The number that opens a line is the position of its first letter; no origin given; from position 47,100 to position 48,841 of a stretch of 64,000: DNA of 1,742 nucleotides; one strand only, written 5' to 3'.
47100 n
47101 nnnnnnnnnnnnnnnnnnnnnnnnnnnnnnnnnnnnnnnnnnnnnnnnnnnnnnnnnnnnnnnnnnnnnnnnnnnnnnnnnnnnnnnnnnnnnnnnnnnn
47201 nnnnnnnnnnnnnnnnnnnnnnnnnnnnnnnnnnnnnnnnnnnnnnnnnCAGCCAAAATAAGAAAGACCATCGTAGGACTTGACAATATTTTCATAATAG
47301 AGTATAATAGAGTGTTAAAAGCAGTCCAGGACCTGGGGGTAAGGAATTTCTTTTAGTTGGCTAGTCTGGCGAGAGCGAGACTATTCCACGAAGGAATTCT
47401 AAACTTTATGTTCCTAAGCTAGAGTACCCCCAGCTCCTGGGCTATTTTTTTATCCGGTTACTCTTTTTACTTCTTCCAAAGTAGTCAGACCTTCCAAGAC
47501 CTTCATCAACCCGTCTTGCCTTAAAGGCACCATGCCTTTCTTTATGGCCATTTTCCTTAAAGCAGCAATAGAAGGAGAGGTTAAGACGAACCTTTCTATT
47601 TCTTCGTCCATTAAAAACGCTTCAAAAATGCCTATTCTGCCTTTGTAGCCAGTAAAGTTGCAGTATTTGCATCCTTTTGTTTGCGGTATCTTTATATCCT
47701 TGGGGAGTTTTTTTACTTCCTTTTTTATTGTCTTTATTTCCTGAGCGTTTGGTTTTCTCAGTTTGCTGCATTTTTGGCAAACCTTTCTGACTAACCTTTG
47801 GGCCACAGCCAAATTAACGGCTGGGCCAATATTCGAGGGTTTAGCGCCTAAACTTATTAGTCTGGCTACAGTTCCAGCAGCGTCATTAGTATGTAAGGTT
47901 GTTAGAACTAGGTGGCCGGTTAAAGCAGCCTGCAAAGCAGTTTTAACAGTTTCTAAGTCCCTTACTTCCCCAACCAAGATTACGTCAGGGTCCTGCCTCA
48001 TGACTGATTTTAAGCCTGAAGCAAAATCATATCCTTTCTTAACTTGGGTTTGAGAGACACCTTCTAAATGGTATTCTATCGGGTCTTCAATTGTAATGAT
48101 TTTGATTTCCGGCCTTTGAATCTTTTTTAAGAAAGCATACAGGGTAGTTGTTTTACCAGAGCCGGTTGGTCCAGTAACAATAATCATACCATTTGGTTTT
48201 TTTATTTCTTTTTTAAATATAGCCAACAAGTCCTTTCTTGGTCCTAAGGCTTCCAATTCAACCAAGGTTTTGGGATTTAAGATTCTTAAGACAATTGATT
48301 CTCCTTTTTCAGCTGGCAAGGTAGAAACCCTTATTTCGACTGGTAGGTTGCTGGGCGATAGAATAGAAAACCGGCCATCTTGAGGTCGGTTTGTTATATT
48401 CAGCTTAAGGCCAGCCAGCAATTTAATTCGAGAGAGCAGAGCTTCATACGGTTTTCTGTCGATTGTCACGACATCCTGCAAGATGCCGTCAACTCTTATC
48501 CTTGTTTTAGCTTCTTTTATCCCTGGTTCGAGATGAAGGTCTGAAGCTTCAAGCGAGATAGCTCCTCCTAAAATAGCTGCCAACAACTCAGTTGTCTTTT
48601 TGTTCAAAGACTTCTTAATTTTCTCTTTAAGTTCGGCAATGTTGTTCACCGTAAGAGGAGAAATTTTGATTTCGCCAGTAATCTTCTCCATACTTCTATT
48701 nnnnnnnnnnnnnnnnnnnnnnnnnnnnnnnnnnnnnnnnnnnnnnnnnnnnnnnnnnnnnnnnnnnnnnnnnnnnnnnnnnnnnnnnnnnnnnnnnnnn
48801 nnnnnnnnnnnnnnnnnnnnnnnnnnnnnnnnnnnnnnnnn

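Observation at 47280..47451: Second unknown sRNA driven by a perfect consensus promoter, wedged between two minus-strand genes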

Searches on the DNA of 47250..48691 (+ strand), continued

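Call 36: search_with_rna_model(model_id=R1, sources=[L029, L030, L031, L032, L033, L034, L035, L036, L037, L038, L039, L040, L041, L042, L043, L044, L045, L046, L047, L048, L049, L050, L051, L052, L053, L054, L055, L056, L057, L058, L059, L060, L061, L062, L063, L064, L065, L066, L067, L068, L069, L070, L071, L072, L073, L074, L075, L076, L077, L078, L079, L080, L081, L082, L083, L084, L085, L086, L087, L088, L089, L090, L091, L092, L093, L094, L095, L096, L097, L098, L099, L100, L101, L102, L103, L104, L105, L106, L107, L108], max_evalue=0.001, make_alignment=true)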
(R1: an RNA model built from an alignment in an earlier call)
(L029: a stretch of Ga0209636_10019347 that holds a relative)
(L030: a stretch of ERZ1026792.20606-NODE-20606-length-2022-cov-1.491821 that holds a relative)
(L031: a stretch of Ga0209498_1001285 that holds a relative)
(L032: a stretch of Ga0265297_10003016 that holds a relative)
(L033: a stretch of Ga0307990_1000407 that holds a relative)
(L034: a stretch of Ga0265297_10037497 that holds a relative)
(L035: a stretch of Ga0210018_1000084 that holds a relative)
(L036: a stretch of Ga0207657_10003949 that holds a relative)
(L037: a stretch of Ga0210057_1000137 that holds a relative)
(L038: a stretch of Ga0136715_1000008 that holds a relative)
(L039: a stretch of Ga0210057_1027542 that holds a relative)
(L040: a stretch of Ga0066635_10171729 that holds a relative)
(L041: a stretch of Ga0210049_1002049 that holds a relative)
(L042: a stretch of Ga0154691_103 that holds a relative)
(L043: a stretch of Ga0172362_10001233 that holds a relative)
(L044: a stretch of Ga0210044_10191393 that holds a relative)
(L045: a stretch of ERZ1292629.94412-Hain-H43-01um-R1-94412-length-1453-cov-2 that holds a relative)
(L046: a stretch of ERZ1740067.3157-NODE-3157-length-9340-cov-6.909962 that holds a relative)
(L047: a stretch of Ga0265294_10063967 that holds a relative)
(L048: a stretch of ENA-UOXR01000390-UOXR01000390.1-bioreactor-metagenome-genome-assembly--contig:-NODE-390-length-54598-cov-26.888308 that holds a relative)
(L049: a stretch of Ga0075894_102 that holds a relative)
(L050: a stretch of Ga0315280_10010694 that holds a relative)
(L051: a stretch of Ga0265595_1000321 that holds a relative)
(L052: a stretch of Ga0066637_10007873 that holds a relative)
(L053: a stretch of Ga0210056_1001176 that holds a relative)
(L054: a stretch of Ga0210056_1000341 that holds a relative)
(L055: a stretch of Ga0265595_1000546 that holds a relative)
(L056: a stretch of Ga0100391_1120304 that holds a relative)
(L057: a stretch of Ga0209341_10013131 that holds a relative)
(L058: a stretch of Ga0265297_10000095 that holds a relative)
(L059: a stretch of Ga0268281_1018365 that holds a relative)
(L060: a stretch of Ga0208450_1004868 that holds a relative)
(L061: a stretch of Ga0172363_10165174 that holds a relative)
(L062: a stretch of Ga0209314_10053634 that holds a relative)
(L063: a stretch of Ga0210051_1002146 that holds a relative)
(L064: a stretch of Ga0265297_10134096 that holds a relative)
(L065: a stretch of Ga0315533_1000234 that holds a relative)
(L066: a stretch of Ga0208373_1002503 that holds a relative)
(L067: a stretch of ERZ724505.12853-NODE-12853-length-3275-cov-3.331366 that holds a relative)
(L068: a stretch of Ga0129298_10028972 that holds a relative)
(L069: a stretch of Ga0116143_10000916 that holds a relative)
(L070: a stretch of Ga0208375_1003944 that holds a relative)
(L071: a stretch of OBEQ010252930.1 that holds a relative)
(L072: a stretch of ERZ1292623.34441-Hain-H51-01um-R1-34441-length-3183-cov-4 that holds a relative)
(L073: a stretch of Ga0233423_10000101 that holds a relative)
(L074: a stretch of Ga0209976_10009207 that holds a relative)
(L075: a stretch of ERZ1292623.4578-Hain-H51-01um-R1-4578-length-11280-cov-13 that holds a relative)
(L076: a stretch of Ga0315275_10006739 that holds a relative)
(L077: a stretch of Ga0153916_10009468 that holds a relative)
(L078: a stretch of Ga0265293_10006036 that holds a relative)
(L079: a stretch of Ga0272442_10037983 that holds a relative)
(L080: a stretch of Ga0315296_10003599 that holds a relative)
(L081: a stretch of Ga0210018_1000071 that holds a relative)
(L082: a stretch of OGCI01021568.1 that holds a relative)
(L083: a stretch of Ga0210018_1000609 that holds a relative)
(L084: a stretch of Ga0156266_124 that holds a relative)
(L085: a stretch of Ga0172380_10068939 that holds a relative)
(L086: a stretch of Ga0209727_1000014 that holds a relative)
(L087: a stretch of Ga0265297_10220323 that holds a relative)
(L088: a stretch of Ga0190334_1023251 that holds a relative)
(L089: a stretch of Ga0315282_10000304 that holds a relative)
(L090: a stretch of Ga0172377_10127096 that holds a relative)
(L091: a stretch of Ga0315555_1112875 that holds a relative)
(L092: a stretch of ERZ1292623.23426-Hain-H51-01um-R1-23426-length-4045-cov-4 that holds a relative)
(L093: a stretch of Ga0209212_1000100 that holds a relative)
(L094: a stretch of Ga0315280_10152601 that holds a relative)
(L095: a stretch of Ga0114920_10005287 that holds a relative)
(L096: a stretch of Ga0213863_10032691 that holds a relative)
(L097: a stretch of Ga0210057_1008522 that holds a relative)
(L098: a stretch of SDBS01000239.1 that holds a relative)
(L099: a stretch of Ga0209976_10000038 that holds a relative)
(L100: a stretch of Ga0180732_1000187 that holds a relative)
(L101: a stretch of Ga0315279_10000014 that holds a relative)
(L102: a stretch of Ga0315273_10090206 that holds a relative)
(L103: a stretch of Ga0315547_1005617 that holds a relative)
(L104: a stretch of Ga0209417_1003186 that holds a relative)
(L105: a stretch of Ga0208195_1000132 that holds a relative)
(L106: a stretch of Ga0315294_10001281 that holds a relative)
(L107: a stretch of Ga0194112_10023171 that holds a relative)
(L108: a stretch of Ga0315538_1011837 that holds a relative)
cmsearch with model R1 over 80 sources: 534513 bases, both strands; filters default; matches with E-value up to 0.001: 93.
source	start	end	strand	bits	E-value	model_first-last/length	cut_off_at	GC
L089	1290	1420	+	129.8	2.2e-27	1-131/131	no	0.47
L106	1219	1350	+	128.4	4.9e-27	1-131/131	no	0.46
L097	133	262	+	126.9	1.1e-26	1-131/131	no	0.5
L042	191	318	+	125.8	2e-26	1-131/131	no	0.46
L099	2781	2912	+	125.7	2e-26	1-131/131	no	0.46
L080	10021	10150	-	125.4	2.5e-26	1-131/131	no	0.56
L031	6573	6703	-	124.1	4.9e-26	1-131/131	no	0.47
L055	9350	9482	-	122.8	9.9e-26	1-131/131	no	0.41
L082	174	305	+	121.1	2.5e-25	1-131/131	no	0.48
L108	1665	1791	-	121.1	2.5e-25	1-131/131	no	0.49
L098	13713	13840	-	120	4.5e-25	1-131/131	no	0.45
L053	1167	1296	-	119.3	6.7e-25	1-131/131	no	0.47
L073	5817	5944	+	119.2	7.1e-25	1-131/131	no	0.5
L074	4707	4835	+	118.7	9.1e-25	1-131/131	no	0.44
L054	3748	3879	+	117.1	2.2e-24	1-131/131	no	0.5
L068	2335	2463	-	117.1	2.2e-24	1-131/131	no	0.51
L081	277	409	-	117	2.3e-24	1-131/131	no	0.5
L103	5705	5835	-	116.8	2.6e-24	1-131/131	no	0.46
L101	8727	8857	+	116.3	3.4e-24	1-131/131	no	0.47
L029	933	1064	-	115.5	5.1e-24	1-131/131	no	0.55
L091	570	697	-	114.8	7.8e-24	1-131/131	no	0.47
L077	4500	4633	-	114.1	1.1e-23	1-131/131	no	0.48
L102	2310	2440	-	113.5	1.5e-23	1-131/131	no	0.47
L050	4662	4794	+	113.1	1.9e-23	1-131/131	no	0.57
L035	592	723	+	112.8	2.3e-23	1-131/131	no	0.47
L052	800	931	-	112.8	2.3e-23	1-131/131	no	0.57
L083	201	332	+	112.8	2.3e-23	1-131/131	no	0.57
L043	2199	2329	+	112.6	2.5e-23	1-131/131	no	0.45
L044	583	710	+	112.3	2.9e-23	1-131/131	no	0.49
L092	1883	2012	+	111.6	4.3e-23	1-131/131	no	0.54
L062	1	128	+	111.4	4.8e-23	1-131/131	no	0.52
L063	688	818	-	110.9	6.4e-23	1-131/131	no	0.44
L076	1709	1836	-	109.2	1.6e-22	1-131/131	no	0.49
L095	4666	4796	-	109.1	1.7e-22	1-131/131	no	0.52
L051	9335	9461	-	108.8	1.9e-22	1-131/131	no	0.52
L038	38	169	-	108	3e-22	1-131/131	no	0.4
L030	105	237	+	108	3.1e-22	1-131/131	no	0.39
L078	3347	3479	-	108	3.1e-22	1-131/131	no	0.39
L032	6957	7088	-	106.5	6.9e-22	1-131/131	no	0.51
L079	2306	2434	-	106.3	7.7e-22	1-131/131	no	0.49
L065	442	570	+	106.2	8.1e-22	1-131/131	no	0.49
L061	193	324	-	105.8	1e-21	1-131/131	no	0.52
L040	230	357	-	104.5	2e-21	1-131/131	no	0.55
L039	2823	2951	-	103.5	3.6e-21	1-131/131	no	0.5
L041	1559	1687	+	103.5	3.6e-21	1-131/131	no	0.5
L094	874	1008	+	102.9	4.7e-21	1-131/131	no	0.54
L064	1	113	+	102.4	6.2e-21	19-131/131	5'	0.46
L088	29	158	+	102.1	7.6e-21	1-131/131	no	0.49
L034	92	220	-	101.8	9e-21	1-131/131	no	0.49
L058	5564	5691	-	101.8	9e-21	1-131/131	no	0.48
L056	1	119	-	98.6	4.9e-20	1-118/131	3'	0.5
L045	1303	1429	+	97.1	1.2e-19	1-131/131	no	0.5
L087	1244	1372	+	91.2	2.7e-18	1-131/131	no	0.53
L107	2020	2144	+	90.2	4.8e-18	1-131/131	no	0.51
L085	2833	2934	+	79.7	1.4e-15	1-102/131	3'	0.44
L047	121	255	-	79.3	1.7e-15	1-131/131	no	0.45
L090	1789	1923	-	79.3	1.7e-15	1-131/131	no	0.45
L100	1148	1267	-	72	9.2e-14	1-131/131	no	0.48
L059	1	114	-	70.6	2e-13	1-116/131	3'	0.51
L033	8394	8515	-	69.5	3.5e-13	1-131/131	no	0.44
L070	3924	4048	+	62.8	1.4e-11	1-131/131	no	0.36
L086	13362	13497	-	62.7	1.5e-11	1-131/131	no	0.4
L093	6822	6958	+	58.6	1.3e-10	1-131/131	no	0.39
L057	2077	2206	+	54.8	1e-09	1-131/131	no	0.5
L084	5457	5586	+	54.8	1e-09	1-131/131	no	0.5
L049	6833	6960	+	53.4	2.2e-09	1-131/131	no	0.36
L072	499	626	-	53.4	2.2e-09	1-131/131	no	0.36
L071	5905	5985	+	52.9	2.9e-09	26-110/131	no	0.4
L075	1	109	+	52.9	2.9e-09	24-131/131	5'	0.41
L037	2403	2527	-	44.1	3.4e-07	1-131/131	no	0.42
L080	10019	10148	+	38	9.5e-06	1-131/131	no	0.55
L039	2821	2949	+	35.2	4.2e-05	1-131/131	no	0.5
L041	1561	1689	-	35.2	4.2e-05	1-131/131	no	0.5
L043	2201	2331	-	34.6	5.9e-05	1-131/131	no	0.45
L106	1221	1352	-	34.4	6.8e-05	1-131/131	no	0.46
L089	1292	1422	-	33.8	9.3e-05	1-131/131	no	0.45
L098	13711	13838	+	33.8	9.3e-05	1-131/131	no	0.45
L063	686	816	+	33.7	9.5e-05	1-131/131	no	0.44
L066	4376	4482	-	33.7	9.6e-05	1-131/131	no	0.44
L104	2580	2686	-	33.7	9.6e-05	1-131/131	no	0.44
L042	193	320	-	33.1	0.00014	1-131/131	no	0.45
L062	2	130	-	33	0.00014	1-131/131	no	0.51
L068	2333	2461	+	33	0.00014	1-131/131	no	0.51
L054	3750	3881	-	32.8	0.00016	1-131/131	no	0.49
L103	5703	5833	+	32.8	0.00016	1-131/131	no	0.46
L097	135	264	-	32.6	0.00018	1-131/131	no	0.5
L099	2783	2914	-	31.9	0.00025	1-131/131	no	0.46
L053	1165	1294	+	31.6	0.0003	1-131/131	no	0.47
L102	2308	2438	+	31.4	0.00033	1-131/131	no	0.48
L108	1663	1789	+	31.2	0.00038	1-131/131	no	0.49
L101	8729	8859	-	30.6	0.00052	1-131/131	no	0.45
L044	585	712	-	30.3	0.0006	1-131/131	no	0.49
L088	31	160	-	30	0.00073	1-131/131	no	0.49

Alignment A2: 93 matches aligned to the model, 237 columns, each read 5' to 3' on its own strand. Consensus structure (alignment columns), stored with it:
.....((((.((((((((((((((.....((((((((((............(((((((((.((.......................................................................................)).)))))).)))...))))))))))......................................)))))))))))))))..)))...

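Call 41: search_with_rna_model(model_id=R1, sources=[window, L001, L002, L003, L004, L005, L006, L007, L009, L010, L011, L013, L014, L015, L016, L019, L020, L022, L023, L024, L027, L029, L030, L031, L032, L033, L034, L035, L037, L038, L039, L040, L042, L043, L044, L045, L047, L049, L050, L051, L052, L053, L054, L055, L057, L058, L061, L062, L063, L065, L068, L070, L073, L074, L076, L077, L078, L079, L080, L081, L082, L083, L086, L087, L088, L089, L091, L092, L093, L094, L095, L097, L098, L099, L100, L101, L102, L103, L106, L107, L108], max_evalue=0.000002, make_alignment=true)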
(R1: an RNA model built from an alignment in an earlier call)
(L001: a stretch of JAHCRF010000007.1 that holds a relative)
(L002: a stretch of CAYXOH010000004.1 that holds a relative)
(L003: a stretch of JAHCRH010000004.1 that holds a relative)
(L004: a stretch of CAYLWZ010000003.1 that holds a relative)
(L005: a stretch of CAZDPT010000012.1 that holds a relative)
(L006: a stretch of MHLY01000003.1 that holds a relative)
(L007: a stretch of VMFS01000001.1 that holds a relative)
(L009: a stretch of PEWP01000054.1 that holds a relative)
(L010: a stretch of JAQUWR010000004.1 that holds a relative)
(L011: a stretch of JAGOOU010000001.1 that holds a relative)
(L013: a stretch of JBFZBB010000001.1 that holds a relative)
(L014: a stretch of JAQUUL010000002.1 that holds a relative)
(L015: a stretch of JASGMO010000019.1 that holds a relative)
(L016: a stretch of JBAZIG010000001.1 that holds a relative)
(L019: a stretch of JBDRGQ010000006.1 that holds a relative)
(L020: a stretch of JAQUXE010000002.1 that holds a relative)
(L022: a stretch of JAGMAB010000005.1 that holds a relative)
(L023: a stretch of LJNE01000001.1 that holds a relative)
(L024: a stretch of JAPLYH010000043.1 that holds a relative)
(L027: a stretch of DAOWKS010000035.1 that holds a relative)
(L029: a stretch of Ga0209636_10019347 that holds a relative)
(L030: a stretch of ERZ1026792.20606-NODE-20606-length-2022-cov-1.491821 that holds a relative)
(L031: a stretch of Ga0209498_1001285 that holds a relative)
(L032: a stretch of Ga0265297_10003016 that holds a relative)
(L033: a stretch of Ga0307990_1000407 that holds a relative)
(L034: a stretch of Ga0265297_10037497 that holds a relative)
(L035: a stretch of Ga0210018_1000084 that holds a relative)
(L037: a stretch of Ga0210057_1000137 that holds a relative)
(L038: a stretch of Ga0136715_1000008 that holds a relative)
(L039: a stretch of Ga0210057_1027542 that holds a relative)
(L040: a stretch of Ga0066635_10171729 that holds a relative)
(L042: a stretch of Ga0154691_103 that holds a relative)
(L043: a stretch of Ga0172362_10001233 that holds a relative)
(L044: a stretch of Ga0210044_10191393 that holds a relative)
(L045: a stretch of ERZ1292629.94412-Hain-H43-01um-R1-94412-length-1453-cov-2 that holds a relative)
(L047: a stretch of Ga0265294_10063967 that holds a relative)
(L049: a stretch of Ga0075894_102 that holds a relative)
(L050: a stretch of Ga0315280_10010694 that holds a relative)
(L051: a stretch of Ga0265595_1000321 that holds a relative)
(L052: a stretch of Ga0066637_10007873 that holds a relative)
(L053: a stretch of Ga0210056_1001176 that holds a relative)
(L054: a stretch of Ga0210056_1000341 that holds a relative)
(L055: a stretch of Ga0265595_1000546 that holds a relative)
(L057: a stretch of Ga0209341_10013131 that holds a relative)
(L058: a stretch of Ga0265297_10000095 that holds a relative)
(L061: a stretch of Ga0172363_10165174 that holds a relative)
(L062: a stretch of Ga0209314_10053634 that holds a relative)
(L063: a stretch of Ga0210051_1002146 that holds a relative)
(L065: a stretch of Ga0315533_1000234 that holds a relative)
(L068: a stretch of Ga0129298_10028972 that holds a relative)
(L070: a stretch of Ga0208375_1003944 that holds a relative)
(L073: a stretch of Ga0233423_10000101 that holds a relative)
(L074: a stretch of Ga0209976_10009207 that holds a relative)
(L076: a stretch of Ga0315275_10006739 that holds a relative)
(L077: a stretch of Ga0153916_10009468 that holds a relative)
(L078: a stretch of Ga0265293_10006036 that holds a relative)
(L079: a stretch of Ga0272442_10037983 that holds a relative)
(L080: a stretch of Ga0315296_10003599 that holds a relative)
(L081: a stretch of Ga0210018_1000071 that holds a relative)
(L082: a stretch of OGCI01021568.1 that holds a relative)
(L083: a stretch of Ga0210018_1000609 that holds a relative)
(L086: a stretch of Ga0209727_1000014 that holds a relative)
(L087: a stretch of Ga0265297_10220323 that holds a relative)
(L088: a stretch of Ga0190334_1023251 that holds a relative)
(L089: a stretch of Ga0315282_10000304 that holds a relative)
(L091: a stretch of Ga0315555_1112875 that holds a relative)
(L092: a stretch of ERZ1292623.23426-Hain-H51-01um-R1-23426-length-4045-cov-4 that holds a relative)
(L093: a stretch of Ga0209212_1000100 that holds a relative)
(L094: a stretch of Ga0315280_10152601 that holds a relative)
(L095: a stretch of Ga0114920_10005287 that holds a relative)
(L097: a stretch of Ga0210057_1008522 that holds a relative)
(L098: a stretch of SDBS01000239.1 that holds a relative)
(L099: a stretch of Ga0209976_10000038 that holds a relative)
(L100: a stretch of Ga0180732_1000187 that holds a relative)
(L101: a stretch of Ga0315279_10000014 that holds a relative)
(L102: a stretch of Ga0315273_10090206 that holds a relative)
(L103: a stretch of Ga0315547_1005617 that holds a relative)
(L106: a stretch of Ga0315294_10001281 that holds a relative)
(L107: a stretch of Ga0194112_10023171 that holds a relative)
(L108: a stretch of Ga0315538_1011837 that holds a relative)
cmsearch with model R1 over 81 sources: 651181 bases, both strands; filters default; matches with E-value up to 0.000002: 81.
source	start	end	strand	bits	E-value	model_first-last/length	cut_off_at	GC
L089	1290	1420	+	129.8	2.7e-27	1-131/131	no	0.47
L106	1219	1350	+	128.4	5.9e-27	1-131/131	no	0.46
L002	5236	5367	-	127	1.2e-26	1-131/131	no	0.48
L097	133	262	+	126.9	1.3e-26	1-131/131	no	0.5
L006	5314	5441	-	125.8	2.4e-26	1-131/131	no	0.46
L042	191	318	+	125.8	2.4e-26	1-131/131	no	0.46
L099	2781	2912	+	125.7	2.5e-26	1-131/131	no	0.46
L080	10021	10150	-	125.4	3e-26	1-131/131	no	0.56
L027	5263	5392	-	124.3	5.3e-26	1-131/131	no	0.45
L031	6573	6703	-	124.1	5.9e-26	1-131/131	no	0.47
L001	5293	5424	-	123.2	1e-25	1-131/131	no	0.55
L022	772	901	-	122.8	1.2e-25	1-131/131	no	0.46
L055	9350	9482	-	122.8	1.2e-25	1-131/131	no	0.41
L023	3187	3320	-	121.9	1.9e-25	1-131/131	no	0.47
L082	174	305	+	121.1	3.1e-25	1-131/131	no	0.48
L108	1665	1791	-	121.1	3.1e-25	1-131/131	no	0.49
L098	13713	13840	-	120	5.4e-25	1-131/131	no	0.45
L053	1167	1296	-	119.3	8.1e-25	1-131/131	no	0.47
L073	5817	5944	+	119.2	8.7e-25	1-131/131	no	0.5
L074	4707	4835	+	118.7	1.1e-24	1-131/131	no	0.44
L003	5358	5489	-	118.5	1.3e-24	1-131/131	no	0.53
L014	5323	5454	-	117.8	1.8e-24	1-131/131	no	0.43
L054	3748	3879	+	117.1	2.6e-24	1-131/131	no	0.5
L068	2335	2463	-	117.1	2.7e-24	1-131/131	no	0.51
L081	277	409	-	117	2.8e-24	1-131/131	no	0.5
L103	5705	5835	-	116.8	3.2e-24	1-131/131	no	0.46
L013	5332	5464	-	116.4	4e-24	1-131/131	no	0.4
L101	8727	8857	+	116.3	4.1e-24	1-131/131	no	0.47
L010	5332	5464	-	115.7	5.8e-24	1-131/131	no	0.41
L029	933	1064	-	115.5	6.2e-24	1-131/131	no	0.55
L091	570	697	-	114.8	9.5e-24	1-131/131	no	0.47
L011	5333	5465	-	114.7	9.8e-24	1-131/131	no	0.38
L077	4500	4633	-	114.1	1.4e-23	1-131/131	no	0.48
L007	5378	5508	-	114.1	1.4e-23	1-131/131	no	0.5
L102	2310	2440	-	113.5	1.9e-23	1-131/131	no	0.47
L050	4662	4794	+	113.1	2.4e-23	1-131/131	no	0.57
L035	592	723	+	112.8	2.8e-23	1-131/131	no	0.47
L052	800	931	-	112.8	2.8e-23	1-131/131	no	0.57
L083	201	332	+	112.8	2.8e-23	1-131/131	no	0.57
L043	2199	2329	+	112.6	3e-23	1-131/131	no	0.45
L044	583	710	+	112.3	3.6e-23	1-131/131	no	0.49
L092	1883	2012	+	111.6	5.2e-23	1-131/131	no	0.54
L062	1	128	+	111.4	5.8e-23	1-131/131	no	0.52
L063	688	818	-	110.9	7.8e-23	1-131/131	no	0.44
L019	5246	5375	-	110.5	9.6e-23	1-131/131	no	0.42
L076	1709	1836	-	109.2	1.9e-22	1-131/131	no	0.49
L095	4666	4796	-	109.1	2.1e-22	1-131/131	no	0.52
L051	9335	9461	-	108.8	2.4e-22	1-131/131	no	0.52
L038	38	169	-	108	3.7e-22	1-131/131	no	0.4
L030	105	237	+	108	3.8e-22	1-131/131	no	0.39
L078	3347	3479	-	108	3.8e-22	1-131/131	no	0.39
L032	6957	7088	-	106.5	8.5e-22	1-131/131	no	0.51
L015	4558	4690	-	106.4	8.7e-22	1-131/131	no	0.43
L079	2306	2434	-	106.3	9.3e-22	1-131/131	no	0.49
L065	442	570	+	106.2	9.9e-22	1-131/131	no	0.49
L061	193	324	-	105.8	1.2e-21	1-131/131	no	0.52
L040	230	357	-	104.5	2.5e-21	1-131/131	no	0.55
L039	2823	2951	-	103.5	4.4e-21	1-131/131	no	0.5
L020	5264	5396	-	103.1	5.3e-21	1-131/131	no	0.43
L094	874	1008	+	102.9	5.8e-21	1-131/131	no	0.54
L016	5244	5376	-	102.1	9.1e-21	1-131/131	no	0.41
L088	29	158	+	102.1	9.2e-21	1-131/131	no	0.49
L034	92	220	-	101.8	1.1e-20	1-131/131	no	0.49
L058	5564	5691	-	101.8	1.1e-20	1-131/131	no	0.48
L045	1303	1429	+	97.1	1.4e-19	1-131/131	no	0.5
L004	3552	3694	-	94.1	7e-19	1-131/131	no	0.43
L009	5303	5431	-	91.6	2.8e-18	1-131/131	no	0.31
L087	1244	1372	+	91.2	3.3e-18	1-131/131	no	0.53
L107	2020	2144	+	90.2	5.8e-18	1-131/131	no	0.51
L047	121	255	-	79.3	2.1e-15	1-131/131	no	0.45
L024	1536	1654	-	72.4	9.1e-14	1-131/131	no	0.46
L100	1148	1267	-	72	1.1e-13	1-131/131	no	0.48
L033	8394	8515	-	69.5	4.3e-13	1-131/131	no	0.44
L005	5297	5437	-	67.3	1.5e-12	1-131/131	no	0.43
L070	3924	4048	+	62.8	1.7e-11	1-131/131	no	0.36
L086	13362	13497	-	62.7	1.8e-11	1-131/131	no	0.4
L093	6822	6958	+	58.6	1.6e-10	1-131/131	no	0.39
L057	2077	2206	+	54.8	1.2e-09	1-131/131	no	0.5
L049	6833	6960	+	53.4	2.7e-09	1-131/131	no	0.36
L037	2403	2527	-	44.1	4.2e-07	1-131/131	no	0.42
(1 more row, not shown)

Alignment A3: 81 matches aligned to the model, 177 columns, each read 5' to 3' on its own strand. Consensus structure (alignment columns), stored with it:
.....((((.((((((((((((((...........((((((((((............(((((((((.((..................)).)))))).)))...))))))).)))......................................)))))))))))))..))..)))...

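Call 51: search_rna_families(source=L001, start=5270, end=5470, threshold=evalue, max_evalue=10)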
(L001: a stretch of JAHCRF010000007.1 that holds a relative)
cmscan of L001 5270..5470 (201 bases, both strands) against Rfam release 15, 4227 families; matches with E-value up to 10: 3.
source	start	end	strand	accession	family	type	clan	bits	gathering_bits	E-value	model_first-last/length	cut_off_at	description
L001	5349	5422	-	RF02133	HOXB13-AS1_2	Gene; lncRNA;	-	15.3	40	0.16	1-81/81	no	HOXB13 antisense RNA 1 conserved region 2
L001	5318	5420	-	RF02207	WT1-AS_5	Gene; lncRNA;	-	11.3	80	1.6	1-79/79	no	WT1 antisense RNA conserved region 5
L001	5293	5326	+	RF02133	HOXB13-AS1_2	Gene; lncRNA;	-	10.1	40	4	1-81/81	no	HOXB13 antisense RNA 1 conserved region 2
